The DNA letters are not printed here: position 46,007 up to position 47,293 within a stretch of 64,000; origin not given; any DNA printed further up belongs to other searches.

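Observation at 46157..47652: M23 endopeptidase + bactofilin gene pair (cell-shape/division module) next to the partition locus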

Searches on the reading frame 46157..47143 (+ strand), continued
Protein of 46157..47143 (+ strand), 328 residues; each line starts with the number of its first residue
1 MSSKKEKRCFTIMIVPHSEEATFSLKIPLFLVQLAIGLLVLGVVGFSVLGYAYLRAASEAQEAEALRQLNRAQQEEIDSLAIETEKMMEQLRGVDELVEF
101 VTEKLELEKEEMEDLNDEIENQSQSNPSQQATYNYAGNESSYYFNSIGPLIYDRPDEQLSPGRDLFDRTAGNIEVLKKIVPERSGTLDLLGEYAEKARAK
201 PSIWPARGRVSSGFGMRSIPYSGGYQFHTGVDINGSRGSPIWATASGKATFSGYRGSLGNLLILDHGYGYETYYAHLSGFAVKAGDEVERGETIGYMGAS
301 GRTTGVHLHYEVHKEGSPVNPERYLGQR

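Call 59: find_encoding_contigs(protein=P0419, flank=5000, max_places=1)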
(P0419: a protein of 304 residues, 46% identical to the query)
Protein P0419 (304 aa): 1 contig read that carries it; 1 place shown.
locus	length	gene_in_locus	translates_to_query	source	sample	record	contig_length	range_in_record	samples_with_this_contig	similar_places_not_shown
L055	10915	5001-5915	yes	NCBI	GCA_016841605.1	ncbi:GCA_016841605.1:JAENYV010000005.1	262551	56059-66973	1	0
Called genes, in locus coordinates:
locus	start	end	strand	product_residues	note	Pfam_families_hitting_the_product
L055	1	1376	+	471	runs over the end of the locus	PF10396:TrmE_N, PF12631:MnmE_helical, PF00350:Dynamin_N (faint), PF00071:Ras (weak), PF01926:MMR_HSR1, PF02421:FeoB_N, PF08477:Roc (faint)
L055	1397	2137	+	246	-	PF02527:GidB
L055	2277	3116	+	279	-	PF02195:ParB_N, PF17762:HTH_ParB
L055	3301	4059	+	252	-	PF00142:Fer4_NifH, PF01656:CbiA, PF02374:ArsA_ATPase (weak), PF06564:CBP_BcsQ, PF09140:MipZ (faint), PF10609:ParA, PF13614:AAA_31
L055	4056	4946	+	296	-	PF02195:ParB_N, PF17762:HTH_ParB, PF23552:ParB_C (weak)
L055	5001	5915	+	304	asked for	PF01551:Peptidase_M23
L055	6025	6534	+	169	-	PF04519:Bactofilin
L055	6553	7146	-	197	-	PF06866:DUF1256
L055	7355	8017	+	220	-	PF00406:ADK, PF13207:AAA_17, PF13238:AAA_18 (weak), PF17213:Hydin_ADK (faint), PF05191:ADK_lid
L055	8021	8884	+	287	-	PF21088:MS_channel_1st, PF00924:MS_channel_2nd, PF21082:MS_channel_3rd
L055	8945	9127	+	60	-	PF06107:DUF951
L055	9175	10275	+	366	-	PF01926:MMR_HSR1, PF02421:FeoB_N (weak), PF02824:TGS (faint), PF06071:YchF-GTPase_C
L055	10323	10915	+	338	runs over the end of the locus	PF01594:AI-2E_transport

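Call 60: find_encoding_contigs(protein=P0379, flank=5000, max_places=1)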
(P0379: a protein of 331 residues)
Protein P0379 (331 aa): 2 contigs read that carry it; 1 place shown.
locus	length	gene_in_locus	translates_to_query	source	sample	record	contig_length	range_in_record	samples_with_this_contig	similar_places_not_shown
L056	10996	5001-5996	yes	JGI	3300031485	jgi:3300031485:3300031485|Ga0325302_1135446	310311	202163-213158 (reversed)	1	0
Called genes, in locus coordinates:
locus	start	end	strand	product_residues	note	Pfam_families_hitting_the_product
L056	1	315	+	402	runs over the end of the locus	PF03916:NrfD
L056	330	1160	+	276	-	PF24859:FdhE_central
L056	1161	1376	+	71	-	-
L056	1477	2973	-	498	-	-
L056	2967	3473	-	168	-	PF04542:Sigma70_r2, PF08281:Sigma70_r4_2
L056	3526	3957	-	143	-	PF08281:Sigma70_r4_2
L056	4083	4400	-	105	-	-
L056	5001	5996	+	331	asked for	PF01551:Peptidase_M23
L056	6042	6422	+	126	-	PF04519:Bactofilin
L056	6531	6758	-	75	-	-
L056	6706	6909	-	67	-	PF00037:Fer4 (weak), PF12797:Fer4_2 (faint), PF12837:Fer4_6 (faint), PF13237:Fer4_10, PF14697:Fer4_21 (weak), PF25160:LdpA_Fe-S-bd (weak), PF12838:Fer4_7, PF13187:Fer4_9, +2 more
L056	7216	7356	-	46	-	-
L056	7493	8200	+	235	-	PF07722:Peptidase_C26, PF00117:GATase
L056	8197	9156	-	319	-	PF04960:Glutaminase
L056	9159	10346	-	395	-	PF01546:Peptidase_M20, PF07687:M20_dimer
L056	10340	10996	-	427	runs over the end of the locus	PF17853:GGDEF_2, PF13556:HTH_30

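Call 61: find_encoding_contigs(protein=P0281, flank=5000, max_places=1)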
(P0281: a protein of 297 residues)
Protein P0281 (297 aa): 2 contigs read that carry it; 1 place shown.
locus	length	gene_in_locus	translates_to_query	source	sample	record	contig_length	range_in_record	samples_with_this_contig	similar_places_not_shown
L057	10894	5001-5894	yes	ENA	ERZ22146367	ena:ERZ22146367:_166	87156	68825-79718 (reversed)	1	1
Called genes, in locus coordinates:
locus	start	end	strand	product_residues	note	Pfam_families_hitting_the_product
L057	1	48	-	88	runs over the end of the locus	PF01169:GDT1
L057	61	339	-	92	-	-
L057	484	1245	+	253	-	PF00142:Fer4_NifH, PF01656:CbiA, PF02374:ArsA_ATPase (weak), PF06564:CBP_BcsQ, PF09140:MipZ, PF10609:ParA, PF13614:AAA_31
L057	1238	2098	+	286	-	PF02195:ParB_N, PF17762:HTH_ParB, PF23552:ParB_C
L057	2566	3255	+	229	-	PF04474:DUF554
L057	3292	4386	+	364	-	PF01168:Ala_racemase_N, PF14031:D-ser_dehydrat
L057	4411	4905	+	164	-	PF14584:DUF4446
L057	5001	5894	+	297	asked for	PF01551:Peptidase_M23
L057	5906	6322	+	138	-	PF04519:Bactofilin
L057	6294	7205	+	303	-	PF00781:DAGK_cat, PF19279:YegS_C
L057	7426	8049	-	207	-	PF06866:DUF1256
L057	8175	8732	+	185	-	PF13428:TPR_14 (faint), PF13432:TPR_16 (faint), PF13424:TPR_12 (weak), PF13431:TPR_17 (weak), PF00515:TPR_1, PF07719:TPR_2 (weak), PF13181:TPR_8 (weak), PF13414:TPR_11, +4 more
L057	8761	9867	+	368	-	PF18975:DUF5711, PF13360:PQQ_2 (weak)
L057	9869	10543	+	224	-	PF02674:Colicin_V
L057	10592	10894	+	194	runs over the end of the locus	PF01206:TusA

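Call 66: predict_structure(alignment_id=A6)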
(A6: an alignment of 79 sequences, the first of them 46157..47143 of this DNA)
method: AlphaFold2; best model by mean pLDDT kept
length: 328 residues; sequences in the alignment: 79
mean_pLDDT: 82.9   pTM: 0.52
mean pLDDT of the five models: 82.9, 82.1, 81.7, 81.5, 80.3
residues with pLDDT >= 90: 204; 70-90: 45; 50-70: 29; < 50: 50
segments of 3 or more residues with pLDDT < 50: 115-162
pLDDT, mean of each block of 10 residues (from residue 1): 71 92 93 96 98 97 95 93 90 86 70 48 43 44 43 38 59 68 69 92 96 94 93 98 98 98 98 99 98 98 97 97 86
secondary structure, 60 per line:
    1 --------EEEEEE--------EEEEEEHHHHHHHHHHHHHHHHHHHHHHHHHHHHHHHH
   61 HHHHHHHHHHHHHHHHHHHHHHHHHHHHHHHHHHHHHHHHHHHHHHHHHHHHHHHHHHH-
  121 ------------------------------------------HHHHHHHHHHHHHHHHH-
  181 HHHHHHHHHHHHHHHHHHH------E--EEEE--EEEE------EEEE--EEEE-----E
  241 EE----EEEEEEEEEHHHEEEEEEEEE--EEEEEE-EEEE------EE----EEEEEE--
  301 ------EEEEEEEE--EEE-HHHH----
elements in order: E9-14 E23-28 H29-119 H163-179 H181-199 E209-212 E215-218 E225-228 E231-234 E240-242 E247-255 E259-267 E270-275 E277-280 E293-298 E307-314 E317-319 H321-324
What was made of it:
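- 46157..46240 (+): Cytoplasmic tail, residues 1-28 (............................). Predicted beta-hairpin and proposed docking site for the bactofilin. AlphaFold2 predicts strands 9-14 and 23-28 at pLDDT about 92 (call 66).
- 46241..46315 (+): Transmembrane helix, residues 29-53, with the N-terminus inside the cell. It is the start of the helix 29-119 in call 66.
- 46316..46513 (+): Extracytoplasmic stalk helix, residues 54-119 (coiled-coil-like). Continuous helix in call 66, with 10-residue block mean pLDDT of 86-98 up to residue 100, 70 for residues 101-110 and 48 for 111-120.
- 46514..46642 (+): Low-complexity linker, residues 120-162, predicted disordered. pLDDT below 50 over residues 115-162 (call 66).
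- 46643..46753 (+): Two conserved helices, residues 163-199, preceding the catalytic domain. Call 66 (helices 163-179 and 181-199).
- On Active M23 (LytM-type) metallopeptidase: pLDDT above 92 over residues 209-319 (call 66).
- On LmdC-type bactofilin-associated M23 peptidase: Strands 9-14 and 23-28 at pLDDT about 92 with the 79-sequence alignment (call 66). A long helix over residues 29-119 is predicted (call 66).
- Checked: AlphaFold2 gives one helix over residues 29-119 at high confidence (call 66).
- With a diverse alignment, AlphaFold2 (mean pLDDT 82.9) gives a tail beta-hairpin (strands 9-14 and 23-28, pLDDT about 92), a helix over residues 29-119, a disordered linker and an M23 domain (call 66).
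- Tried and rejected: I repeated it with a more diverse alignment (call 66).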

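Call 70: fold_search(model_id=the predicted structure, library=pdb)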
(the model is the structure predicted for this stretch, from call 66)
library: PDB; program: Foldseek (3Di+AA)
matches with E <= 10: 210; with E <= 0.001: 68
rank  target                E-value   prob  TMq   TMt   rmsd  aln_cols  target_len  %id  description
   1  3slu_B                1.3e-14  1.00  0.37  0.34   2.4       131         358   43  Crystal structure of NMB0315 (released 2012-02-01)
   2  3slu_A                1.5e-14  1.00  0.36  0.34   2.4       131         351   43  Crystal structure of NMB0315 (released 2012-02-01)
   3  6muk                  5.3e-14  1.00  0.37  0.33   2.4       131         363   43  1.93 Angstrom Resolution Crystal Structure of Peptidase M23 from Neisseria gonorrhoeae. (released 2018-10-31)
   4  6jmx                  6.3e-14  1.00  0.34  0.44  14.6       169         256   30  Structure of open form of peptidoglycan peptidase (released 2020-01-15)
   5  6jmy                  8.9e-14  1.00  0.35  0.45  15.2       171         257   30  Structure of wild type closed form of peptidoglycan peptidase (released 2020-01-15)
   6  5j1l_C                2.0e-13  1.00  0.36  0.72   2.0       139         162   36  Crystal structure of Csd1-Csd2 dimer I (released 2016-10-19)
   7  7qrl_A                3.1e-13  1.00  0.36  0.79   2.8       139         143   32  LytM domain of DipM, a coordinator of a complex net of autolysins in Caulobacter crescentus (released 2023-06-21)
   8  6ue4_B                4.2e-13  1.00  0.36  0.34   2.6       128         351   35  ShyA Endopeptidase from Vibrio cholerae (Closed form) (released 2020-05-27)
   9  6jmz                  7.5e-13  1.00  0.34  0.43  15.4       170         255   30  Structure of H247A mutant open form peptidoglycan peptidase (released 2020-01-15)
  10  8tzl_E                8.0e-13  1.00  0.36  0.33  19.3       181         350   24  Cryo-EM structure of Vibrio cholerae FtsE/FtsX/EnvC complex, full-length (released 2023-12-20)
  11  7qrl_C                1.1e-12  1.00  0.37  0.78   2.3       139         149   32  LytM domain of DipM, a coordinator of a complex net of autolysins in Caulobacter crescentus (released 2023-06-21)
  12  5j1m_C                1.5e-12  1.00  0.35  0.70   2.1       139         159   35  Crystal structure of Csd1-Csd2 dimer II (released 2016-10-19)
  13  6jn7_A                1.7e-12  1.00  0.35  0.44  15.0       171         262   30  Structure of H216A mutant closed form peptidoglycan peptidase (released 2020-01-15)
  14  9gy1                  1.9e-12  1.00  0.35  0.83   2.7       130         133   35  High resolution crystal structure of StM23 peptidoglycan hydrolase (released 2025-06-04)
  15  6jn1_A                1.9e-12  1.00  0.34  0.44  15.3       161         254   32  Structure of H247A mutant peptidoglycan peptidase complex with penta peptide (released 2020-01-15)
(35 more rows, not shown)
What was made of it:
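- On Active M23 (LytM-type) metallopeptidase: Foldseek probability 1.00 to 3SLU, 6MUK, 5J1L, 6UE4 and LytM (call 70).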
